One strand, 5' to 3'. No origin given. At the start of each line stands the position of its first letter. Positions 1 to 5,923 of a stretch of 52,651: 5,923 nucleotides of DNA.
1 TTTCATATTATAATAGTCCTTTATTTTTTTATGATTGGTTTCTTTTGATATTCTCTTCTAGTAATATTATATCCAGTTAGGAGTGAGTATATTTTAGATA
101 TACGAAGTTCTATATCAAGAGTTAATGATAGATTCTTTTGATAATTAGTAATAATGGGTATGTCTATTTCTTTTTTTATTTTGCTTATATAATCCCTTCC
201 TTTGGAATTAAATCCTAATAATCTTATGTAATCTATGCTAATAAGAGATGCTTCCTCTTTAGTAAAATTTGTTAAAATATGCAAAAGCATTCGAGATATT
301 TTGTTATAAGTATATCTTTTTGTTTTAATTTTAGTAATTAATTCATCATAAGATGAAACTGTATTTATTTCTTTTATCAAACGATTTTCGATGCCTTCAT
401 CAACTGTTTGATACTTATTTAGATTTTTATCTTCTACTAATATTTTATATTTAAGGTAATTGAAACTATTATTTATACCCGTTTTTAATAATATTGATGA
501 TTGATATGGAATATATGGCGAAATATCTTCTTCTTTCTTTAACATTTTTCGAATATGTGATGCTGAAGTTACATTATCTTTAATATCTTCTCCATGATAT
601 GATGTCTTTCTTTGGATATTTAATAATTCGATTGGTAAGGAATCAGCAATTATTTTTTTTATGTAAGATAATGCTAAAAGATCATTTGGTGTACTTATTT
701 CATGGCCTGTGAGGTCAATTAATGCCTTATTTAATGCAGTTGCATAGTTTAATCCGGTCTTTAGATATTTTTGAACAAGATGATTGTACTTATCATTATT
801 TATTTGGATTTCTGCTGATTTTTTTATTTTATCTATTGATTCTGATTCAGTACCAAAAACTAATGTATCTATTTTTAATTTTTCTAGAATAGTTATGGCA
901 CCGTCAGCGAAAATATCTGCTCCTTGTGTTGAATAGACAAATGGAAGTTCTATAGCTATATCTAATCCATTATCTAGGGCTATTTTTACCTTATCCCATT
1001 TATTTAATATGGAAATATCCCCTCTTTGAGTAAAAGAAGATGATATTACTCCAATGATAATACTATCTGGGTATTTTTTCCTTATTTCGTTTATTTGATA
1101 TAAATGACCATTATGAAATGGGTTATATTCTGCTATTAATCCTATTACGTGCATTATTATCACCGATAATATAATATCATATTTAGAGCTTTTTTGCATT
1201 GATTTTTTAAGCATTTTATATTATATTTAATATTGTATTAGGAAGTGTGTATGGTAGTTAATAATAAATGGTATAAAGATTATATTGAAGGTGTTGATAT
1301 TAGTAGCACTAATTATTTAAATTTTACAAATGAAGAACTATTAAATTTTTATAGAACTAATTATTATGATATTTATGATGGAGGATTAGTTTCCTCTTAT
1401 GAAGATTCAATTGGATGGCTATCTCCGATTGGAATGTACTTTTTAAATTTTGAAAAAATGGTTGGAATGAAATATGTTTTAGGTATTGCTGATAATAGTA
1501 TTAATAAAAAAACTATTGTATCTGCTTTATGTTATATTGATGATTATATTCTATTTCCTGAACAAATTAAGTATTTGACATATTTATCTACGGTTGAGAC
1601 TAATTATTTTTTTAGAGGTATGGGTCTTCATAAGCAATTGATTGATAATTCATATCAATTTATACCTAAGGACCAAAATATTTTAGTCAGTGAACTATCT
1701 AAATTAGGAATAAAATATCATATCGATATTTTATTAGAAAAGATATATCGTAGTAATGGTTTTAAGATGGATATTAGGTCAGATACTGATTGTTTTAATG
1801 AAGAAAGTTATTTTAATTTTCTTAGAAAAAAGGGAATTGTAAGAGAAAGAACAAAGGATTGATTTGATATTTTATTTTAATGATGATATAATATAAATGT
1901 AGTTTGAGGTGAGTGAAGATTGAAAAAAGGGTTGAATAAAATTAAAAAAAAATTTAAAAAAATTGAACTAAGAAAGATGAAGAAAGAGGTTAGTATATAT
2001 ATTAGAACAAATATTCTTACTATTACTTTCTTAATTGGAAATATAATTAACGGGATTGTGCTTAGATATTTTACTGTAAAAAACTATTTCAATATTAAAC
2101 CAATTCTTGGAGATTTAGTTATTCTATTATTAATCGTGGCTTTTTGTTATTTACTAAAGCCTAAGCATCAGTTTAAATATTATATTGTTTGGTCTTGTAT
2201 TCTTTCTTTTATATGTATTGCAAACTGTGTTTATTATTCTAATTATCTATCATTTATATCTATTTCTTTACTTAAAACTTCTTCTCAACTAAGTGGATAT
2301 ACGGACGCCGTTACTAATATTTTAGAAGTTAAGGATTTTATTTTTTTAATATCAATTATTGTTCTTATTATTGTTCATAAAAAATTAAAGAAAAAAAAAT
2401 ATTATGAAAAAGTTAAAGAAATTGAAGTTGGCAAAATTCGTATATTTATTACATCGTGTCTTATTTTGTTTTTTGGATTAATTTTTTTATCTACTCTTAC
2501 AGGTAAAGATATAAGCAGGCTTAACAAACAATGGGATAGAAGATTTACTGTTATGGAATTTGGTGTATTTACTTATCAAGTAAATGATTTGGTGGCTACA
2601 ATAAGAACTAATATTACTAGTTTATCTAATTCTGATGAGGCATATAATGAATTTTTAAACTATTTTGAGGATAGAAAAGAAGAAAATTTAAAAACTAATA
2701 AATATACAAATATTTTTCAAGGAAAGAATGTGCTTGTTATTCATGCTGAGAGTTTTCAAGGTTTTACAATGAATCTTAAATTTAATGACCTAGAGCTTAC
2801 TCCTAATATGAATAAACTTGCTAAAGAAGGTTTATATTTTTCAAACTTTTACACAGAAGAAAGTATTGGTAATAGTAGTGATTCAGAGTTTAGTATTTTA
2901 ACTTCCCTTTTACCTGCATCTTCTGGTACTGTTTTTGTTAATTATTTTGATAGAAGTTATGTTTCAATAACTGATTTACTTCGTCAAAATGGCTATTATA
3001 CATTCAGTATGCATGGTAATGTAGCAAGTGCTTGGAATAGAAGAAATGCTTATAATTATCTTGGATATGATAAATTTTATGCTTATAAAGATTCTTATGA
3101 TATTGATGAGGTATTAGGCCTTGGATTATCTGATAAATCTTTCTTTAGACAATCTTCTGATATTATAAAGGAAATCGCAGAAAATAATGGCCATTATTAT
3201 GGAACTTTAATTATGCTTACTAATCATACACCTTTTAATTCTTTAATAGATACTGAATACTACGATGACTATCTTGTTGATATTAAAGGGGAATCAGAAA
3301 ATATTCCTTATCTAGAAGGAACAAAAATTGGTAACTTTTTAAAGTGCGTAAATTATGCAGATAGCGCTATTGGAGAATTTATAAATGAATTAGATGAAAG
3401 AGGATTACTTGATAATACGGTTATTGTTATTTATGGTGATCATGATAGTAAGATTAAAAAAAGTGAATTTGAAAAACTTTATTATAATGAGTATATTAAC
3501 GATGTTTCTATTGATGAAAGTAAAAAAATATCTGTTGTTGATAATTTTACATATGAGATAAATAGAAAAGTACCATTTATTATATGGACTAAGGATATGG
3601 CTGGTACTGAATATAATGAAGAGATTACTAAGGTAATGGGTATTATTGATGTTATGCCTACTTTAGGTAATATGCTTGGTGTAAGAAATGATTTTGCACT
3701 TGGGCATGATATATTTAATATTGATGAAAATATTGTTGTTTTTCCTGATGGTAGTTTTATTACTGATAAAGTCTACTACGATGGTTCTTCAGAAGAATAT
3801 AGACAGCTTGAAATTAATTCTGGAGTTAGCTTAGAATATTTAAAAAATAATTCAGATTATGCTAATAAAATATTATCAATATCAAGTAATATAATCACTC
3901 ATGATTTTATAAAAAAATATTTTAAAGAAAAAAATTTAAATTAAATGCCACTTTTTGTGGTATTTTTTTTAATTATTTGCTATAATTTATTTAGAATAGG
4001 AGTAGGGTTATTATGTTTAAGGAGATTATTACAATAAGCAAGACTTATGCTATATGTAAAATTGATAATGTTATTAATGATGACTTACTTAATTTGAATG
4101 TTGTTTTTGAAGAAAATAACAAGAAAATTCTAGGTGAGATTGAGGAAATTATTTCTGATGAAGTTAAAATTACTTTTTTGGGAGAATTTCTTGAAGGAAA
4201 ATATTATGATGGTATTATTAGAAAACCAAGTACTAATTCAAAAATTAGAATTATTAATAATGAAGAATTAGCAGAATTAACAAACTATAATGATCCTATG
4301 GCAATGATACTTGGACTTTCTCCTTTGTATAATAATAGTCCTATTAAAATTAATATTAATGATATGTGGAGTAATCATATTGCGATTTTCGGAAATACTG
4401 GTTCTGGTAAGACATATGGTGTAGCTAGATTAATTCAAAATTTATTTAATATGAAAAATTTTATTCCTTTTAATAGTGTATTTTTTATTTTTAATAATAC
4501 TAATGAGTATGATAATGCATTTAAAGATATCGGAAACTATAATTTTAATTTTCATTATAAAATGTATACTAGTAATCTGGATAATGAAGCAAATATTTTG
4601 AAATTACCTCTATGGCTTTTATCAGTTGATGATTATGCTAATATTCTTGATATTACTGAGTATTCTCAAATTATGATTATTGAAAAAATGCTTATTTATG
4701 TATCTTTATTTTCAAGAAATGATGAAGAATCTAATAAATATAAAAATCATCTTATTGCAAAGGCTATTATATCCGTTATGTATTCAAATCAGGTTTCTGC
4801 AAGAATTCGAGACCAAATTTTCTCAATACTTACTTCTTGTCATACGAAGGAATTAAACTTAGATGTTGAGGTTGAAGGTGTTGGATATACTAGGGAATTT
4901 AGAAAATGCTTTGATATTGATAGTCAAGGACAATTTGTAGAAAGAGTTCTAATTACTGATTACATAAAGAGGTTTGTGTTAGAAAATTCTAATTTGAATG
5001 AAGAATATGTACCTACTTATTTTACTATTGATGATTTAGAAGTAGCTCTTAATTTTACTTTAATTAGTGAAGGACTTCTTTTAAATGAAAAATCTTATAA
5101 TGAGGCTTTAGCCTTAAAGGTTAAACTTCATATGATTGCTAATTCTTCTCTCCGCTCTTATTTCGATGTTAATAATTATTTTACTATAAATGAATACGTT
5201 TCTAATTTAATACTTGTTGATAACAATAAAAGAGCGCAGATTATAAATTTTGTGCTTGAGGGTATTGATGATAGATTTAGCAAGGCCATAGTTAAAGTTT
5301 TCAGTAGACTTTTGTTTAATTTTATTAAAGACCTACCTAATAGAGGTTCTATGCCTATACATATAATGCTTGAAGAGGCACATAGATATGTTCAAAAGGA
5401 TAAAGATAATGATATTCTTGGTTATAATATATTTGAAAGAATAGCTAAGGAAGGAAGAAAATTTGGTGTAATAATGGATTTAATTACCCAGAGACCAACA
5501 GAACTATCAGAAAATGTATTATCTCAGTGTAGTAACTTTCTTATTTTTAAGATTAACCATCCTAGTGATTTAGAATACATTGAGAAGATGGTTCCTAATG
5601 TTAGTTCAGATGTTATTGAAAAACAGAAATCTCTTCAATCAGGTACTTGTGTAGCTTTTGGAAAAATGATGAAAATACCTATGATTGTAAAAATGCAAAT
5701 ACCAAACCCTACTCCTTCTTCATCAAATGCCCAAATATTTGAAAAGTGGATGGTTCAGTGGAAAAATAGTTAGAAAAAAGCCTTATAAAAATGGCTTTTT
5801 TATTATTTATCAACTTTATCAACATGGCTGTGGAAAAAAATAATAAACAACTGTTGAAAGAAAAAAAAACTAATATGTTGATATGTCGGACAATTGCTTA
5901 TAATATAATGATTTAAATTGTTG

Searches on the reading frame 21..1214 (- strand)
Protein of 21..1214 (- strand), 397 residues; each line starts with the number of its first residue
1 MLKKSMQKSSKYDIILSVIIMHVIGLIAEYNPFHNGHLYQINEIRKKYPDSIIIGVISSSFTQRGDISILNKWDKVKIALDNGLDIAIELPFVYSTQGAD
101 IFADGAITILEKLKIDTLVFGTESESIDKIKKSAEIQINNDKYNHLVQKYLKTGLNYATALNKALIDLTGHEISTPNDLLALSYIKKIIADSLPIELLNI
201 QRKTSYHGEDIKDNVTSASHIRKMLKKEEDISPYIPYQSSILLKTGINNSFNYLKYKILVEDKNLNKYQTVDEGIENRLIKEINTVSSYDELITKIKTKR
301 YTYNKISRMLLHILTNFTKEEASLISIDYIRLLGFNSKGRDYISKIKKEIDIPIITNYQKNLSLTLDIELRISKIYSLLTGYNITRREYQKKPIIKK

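Call 7: search_protein_families(library=ncbifam, proteins=[window:21-1214:-], max_evalue=0.00001)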
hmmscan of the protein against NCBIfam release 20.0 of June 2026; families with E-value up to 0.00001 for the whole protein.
window:21-1214:- (397 aa): 3 families
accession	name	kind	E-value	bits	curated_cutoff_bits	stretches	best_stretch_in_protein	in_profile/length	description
NF010191.0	PRK13670.1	equivalog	5.3e-113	378.2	360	1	21-396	1-389/392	nucleotidyltransferase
NF010192.0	PRK13671.1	equivalog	5.7e-86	288.7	238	1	24-318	3-297/298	nucleotidyltransferase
TIGR00125.1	cyt_tran_rel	domain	2.4e-06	27.6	27.7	0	29-62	7-39/65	adenylyltransferase/cytidyltransferase family protein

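Call 28: find_encoding_contigs(protein=window:21-1214:-, flank=10000, max_places=6)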
Protein window:21-1214:- (397 aa): no gene with exactly this product is on record in the collection.

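Call 32: find_encoding_contigs(protein=window:21-1154:-, flank=10000, max_places=6)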
Protein window:21-1154:- (377 aa): no gene with exactly this product is on record in the collection.

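Call 50: find_homologous_proteins(query=window:21-1154:-, max_evalue=1e-30)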
Query window:21-1154:- (377 aa): 7948 proteins with E <= 1e-30 among 8000 candidates; the best 120 are listed.
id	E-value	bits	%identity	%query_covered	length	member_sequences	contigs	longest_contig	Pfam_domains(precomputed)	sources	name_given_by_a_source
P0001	8.6e-236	800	100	100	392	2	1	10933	PF05636.18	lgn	-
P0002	9.1e-235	796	99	100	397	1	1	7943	PF05636.18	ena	-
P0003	1.2e-196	671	83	100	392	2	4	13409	PF01467.33,PF05636.18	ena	-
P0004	7.0e-185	632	77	100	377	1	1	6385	PF01467.33,PF05636.18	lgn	-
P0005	1.1e-162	559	68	100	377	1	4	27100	PF01467.33,PF05636.18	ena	-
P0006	2.1e-162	558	68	100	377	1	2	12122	PF01467.33,PF05636.18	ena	-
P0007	3.0e-160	551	68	100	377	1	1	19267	PF05636.18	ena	-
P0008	3.4e-160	551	69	100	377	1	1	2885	PF01467.33,PF05636.18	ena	-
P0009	1.0e-159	550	69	100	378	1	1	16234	PF01467.33,PF05636.18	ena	-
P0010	9.9e-159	546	69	100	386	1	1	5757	PF01467.33,PF05636.18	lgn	-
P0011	1.1e-158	546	68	100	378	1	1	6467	PF01467.33,PF05636.18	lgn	-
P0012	2.4e-158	545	68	100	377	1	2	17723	PF05636.18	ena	-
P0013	5.6e-158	544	68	100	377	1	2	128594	PF01467.33,PF05636.18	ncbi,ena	-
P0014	6.4e-158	544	68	100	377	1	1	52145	PF05636.18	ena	-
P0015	7.1e-158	543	67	100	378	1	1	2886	PF01467.33,PF05636.18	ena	-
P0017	8.3e-158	543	69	100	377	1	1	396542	PF01467.33,PF05636.18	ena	-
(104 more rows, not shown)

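Call 51: find_encoding_contigs(protein=P0001, flank=10000, max_places=4)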
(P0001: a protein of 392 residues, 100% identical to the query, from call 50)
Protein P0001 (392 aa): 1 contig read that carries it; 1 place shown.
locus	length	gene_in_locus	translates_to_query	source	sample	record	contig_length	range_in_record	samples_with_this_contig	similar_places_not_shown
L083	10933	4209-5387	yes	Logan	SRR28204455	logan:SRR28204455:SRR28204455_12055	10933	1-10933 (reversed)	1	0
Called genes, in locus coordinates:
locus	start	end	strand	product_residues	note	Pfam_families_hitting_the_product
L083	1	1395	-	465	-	?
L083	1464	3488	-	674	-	PF27449:LtaS_N, PF00884:Sulfatase, PF01663:Phosphodiest (faint)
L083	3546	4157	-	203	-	-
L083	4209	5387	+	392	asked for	PF05636:HIGH_NTase1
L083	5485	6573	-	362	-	PF02517:Rce1-like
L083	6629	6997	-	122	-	-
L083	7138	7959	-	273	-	PF01149:Fapy_DNA_glyco, PF06831:H2TH, PF06827:zf-FPG_IleRS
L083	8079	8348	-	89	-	-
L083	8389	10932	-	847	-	?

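Call 52: find_encoding_contigs(protein=P0017, flank=10000, max_places=3)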
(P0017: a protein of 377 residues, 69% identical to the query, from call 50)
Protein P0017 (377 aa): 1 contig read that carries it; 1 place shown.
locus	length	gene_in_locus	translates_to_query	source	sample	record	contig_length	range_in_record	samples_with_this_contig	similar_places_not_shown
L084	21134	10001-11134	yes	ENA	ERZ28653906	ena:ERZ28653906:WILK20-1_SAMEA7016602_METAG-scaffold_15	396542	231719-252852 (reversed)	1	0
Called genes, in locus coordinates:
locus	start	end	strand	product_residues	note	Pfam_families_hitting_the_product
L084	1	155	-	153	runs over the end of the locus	PF06338:ComK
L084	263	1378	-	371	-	PF00712:DNA_pol3_beta, PF02767:DNA_pol3_beta_2, PF02768:DNA_pol3_beta_3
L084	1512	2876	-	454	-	PF11638:DnaA_N, PF00308:Bac_DnaA, PF01695:IstB_IS21, PF00004:AAA (weak), PF08299:Bac_DnaA_C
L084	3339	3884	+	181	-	-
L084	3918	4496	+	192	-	-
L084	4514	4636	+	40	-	-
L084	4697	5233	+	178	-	-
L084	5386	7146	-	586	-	PF01580:FtsK_SpoIIIE (faint), PF01935:DUF87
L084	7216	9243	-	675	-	PF27449:LtaS_N, PF00884:Sulfatase, PF01663:Phosphodiest (faint)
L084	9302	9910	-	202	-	-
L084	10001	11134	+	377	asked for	PF01467:CTP_transf_like (weak), PF05636:HIGH_NTase1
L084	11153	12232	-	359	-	PF02517:Rce1-like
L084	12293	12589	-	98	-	-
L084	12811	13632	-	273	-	PF01149:Fapy_DNA_glyco, PF06831:H2TH, PF06827:zf-FPG_IleRS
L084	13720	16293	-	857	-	PF02739:5_3_exonuc_N, PF01367:5_3_exonuc, PF22619:DNA_polI_exo1, PF00476:DNA_pol_A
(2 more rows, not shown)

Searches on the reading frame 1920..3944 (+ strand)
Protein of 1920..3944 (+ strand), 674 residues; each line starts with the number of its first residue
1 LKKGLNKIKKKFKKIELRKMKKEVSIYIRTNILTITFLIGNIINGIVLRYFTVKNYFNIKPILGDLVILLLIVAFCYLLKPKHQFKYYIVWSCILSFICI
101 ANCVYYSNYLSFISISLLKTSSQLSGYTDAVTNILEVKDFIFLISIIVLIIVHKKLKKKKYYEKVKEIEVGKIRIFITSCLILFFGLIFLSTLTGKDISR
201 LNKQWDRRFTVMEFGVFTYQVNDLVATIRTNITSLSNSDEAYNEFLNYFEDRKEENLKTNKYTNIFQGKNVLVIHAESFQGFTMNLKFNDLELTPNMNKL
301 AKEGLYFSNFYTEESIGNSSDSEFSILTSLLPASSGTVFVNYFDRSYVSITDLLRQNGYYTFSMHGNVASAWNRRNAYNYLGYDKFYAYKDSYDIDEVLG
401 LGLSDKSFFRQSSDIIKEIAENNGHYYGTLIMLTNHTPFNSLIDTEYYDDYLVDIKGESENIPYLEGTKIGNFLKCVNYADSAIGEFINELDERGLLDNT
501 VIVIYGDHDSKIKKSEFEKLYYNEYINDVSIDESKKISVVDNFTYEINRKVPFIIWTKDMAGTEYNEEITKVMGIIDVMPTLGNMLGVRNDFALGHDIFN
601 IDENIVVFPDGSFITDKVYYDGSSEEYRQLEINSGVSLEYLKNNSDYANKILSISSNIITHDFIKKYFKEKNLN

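Call 7: search_protein_families(library=ncbifam, proteins=[window:1920-3944:+], max_evalue=0.00001)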
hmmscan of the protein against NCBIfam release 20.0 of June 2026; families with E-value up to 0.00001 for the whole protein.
window:1920-3944:+ (674 aa): 4 families
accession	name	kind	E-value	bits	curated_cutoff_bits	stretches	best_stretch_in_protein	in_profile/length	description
NF053595.1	LptchSynLtaSGpos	equivalog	1.3e-84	285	970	1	66-670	42-612/626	lipoteichoic acid synthase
NF010322.0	PRK13759.1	equivalog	1.8e-13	49.8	481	1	270-364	8-102/486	arylsulfatase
TIGR03417.1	chol_sulfatase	equivalog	3e-11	42.9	433.45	0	269-362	3-96/500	choline-sulfatase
NF045661.1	HdlasePehA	equivalog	9.2e-07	27.8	900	0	269-360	3-93/506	phosphoric/sulfuric ester hydrolase PehA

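Call 62: search_protein_families(library=pfam, proteins=[window:1920-3944:+], max_evalue=0.001)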
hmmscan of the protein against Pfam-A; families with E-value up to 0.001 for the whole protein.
window:1920-3944:+ (674 aa): 2 families
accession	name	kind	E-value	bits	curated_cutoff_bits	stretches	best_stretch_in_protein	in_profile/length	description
PF00884.28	Sulfatase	-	1.2e-38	133.6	25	1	269-588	1-301/301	Sulfatase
PF01663.27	Phosphodiest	-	2.7e-08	34.3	23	1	474-527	185-237/342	Type I phosphodiesterase / nucleotide pyrophosphatase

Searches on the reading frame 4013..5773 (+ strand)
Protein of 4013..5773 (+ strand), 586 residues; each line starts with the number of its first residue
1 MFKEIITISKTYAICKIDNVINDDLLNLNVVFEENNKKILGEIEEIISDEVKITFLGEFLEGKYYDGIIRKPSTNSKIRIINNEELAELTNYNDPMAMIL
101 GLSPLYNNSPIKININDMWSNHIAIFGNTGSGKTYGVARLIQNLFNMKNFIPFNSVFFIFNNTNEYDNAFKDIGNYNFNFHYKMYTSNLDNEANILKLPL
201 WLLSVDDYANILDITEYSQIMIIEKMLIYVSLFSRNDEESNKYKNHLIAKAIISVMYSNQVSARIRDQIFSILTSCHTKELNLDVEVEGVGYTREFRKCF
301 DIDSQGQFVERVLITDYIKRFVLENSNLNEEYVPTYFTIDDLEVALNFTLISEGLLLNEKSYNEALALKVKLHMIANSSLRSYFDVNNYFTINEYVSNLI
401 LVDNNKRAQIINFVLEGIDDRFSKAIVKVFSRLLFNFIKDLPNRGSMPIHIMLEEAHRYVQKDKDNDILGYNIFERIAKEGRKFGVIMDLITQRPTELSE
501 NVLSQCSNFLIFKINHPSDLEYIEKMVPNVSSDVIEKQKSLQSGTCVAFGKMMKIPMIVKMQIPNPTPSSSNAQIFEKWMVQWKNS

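Call 7: search_protein_families(library=ncbifam, proteins=[window:4013-5773:+], max_evalue=0.00001)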
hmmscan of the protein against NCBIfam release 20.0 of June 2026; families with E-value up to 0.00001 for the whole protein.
window:4013-5773:+ (586 aa): 6 families
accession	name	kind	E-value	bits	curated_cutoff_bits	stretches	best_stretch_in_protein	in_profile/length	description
NF042944.1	HerA_antiphage_2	equivalog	1.3e-43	149.6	850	1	78-585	92-566/576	anti-phage-associated helicase HerA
NF042943.1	HerA_antiphage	equivalog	3.1e-40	138.3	800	2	439-579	422-566/566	anti-phage-associated helicase HerA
NF040937.1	HerA_Thermprot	equivalog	2.3e-35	122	800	1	403-581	302-481/487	DNA double-strand break repair helicase HerA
NF040819.1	helicase_HerA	equivalog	1.1e-29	103.4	970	1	446-561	401-514/561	DNA double-strand break repair helicase HerA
NF033849.1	ser_rich_anae_1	subfamily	8.5e-14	49.9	650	1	417-523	983-1099/1163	serine-rich protein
NF053655.1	CedD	equivalog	1.3e-11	43.9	600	1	367-562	348-526/527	DNA-translocating ATPase CedD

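Call 33: find_encoding_contigs(protein=window:4013-5773:+, flank=10000, max_places=6)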
Protein window:4013-5773:+ (586 aa): 1 contig read that carries it; 1 place shown.
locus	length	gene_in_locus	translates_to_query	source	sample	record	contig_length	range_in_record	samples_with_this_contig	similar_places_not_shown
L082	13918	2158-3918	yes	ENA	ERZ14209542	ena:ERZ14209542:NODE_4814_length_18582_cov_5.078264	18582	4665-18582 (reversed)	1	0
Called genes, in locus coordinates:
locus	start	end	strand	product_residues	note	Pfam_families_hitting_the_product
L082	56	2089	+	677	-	PF27449:LtaS_N, PF00884:Sulfatase, PF01663:Phosphodiest (weak)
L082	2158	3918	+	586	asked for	PF01580:FtsK_SpoIIIE (faint), PF01935:DUF87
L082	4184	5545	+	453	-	PF11638:DnaA_N, PF00308:Bac_DnaA, PF01695:IstB_IS21, PF00004:AAA, PF13173:AAA_14 (faint), PF08299:Bac_DnaA_C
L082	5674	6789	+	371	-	PF00712:DNA_pol3_beta, PF02767:DNA_pol3_beta_2, PF02768:DNA_pol3_beta_3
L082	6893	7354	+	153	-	PF06338:ComK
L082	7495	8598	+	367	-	PF02463:SMC_N, PF13175:AAA_15, PF13476:AAA_23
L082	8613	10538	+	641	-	PF02518:HATPase_c, PF00204:DNA_gyraseB, PF01751:Toprim, PF00986:DNA_gyraseB_C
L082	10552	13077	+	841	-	PF00521:DNA_topoisoIV, PF03989:DNA_gyraseA_C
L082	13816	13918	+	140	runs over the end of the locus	PF00383:dCMP_cyt_deam_1, PF14437:MafB19-deam, PF14439:Bd3614-deam (weak)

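Call 62: search_protein_families(library=pfam, proteins=[window:4013-5773:+], max_evalue=0.001)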
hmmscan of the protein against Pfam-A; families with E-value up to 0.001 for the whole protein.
window:4013-5773:+ (586 aa): 2 families
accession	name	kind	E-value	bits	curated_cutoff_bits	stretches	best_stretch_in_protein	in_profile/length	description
PF01935.23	DUF87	-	2.5e-18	67.5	23.2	1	107-261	10-151/220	Helicase HerA, central domain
PF01580.24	FtsK_SpoIIIE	-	8.2e-07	29.1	24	1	94-147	14-66/221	FtsK/SpoIIIE family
